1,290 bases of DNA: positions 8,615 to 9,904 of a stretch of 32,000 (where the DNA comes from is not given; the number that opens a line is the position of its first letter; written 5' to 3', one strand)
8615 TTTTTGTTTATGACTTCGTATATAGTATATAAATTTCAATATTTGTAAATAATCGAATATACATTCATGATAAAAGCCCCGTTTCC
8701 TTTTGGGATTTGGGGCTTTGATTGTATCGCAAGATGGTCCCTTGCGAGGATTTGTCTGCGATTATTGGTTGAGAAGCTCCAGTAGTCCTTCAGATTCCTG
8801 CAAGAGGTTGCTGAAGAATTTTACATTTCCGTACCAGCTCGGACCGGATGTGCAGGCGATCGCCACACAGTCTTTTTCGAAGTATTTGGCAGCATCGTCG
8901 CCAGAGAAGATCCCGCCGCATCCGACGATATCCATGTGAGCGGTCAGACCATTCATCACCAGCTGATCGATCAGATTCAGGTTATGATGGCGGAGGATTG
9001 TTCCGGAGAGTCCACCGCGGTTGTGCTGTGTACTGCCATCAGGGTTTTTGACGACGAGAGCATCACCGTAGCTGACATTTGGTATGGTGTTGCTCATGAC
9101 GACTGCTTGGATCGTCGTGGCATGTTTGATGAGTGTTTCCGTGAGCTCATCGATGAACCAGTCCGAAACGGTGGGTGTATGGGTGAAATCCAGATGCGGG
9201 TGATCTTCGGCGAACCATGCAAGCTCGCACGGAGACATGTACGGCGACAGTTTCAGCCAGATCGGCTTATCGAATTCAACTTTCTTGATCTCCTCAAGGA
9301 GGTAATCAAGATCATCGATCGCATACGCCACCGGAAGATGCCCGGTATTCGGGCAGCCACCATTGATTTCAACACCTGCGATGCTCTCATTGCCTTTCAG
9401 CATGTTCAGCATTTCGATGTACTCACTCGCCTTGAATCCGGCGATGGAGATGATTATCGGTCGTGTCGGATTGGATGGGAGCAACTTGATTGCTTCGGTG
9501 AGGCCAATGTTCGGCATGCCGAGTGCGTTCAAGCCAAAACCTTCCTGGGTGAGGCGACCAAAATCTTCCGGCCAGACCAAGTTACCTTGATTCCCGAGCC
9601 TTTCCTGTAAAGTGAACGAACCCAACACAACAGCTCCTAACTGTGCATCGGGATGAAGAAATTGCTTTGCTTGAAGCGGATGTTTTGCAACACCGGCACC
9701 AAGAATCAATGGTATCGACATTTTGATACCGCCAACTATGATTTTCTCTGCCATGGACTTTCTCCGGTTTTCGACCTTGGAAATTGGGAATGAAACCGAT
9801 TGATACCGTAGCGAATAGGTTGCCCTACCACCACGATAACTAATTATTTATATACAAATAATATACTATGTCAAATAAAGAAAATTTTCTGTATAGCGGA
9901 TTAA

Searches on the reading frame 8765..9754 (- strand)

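Call 50: search_protein_families(library=pfam, proteins=[window:8765-9754:-], max_evalue=0.01)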
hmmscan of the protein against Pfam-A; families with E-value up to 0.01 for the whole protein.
seq(330 aa): 1 family
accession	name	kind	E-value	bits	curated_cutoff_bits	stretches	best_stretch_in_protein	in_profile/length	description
PF01180.27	DHO_dh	-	1e-29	104.1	27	2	8-174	7-169/291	Dihydroorotate dehydrogenase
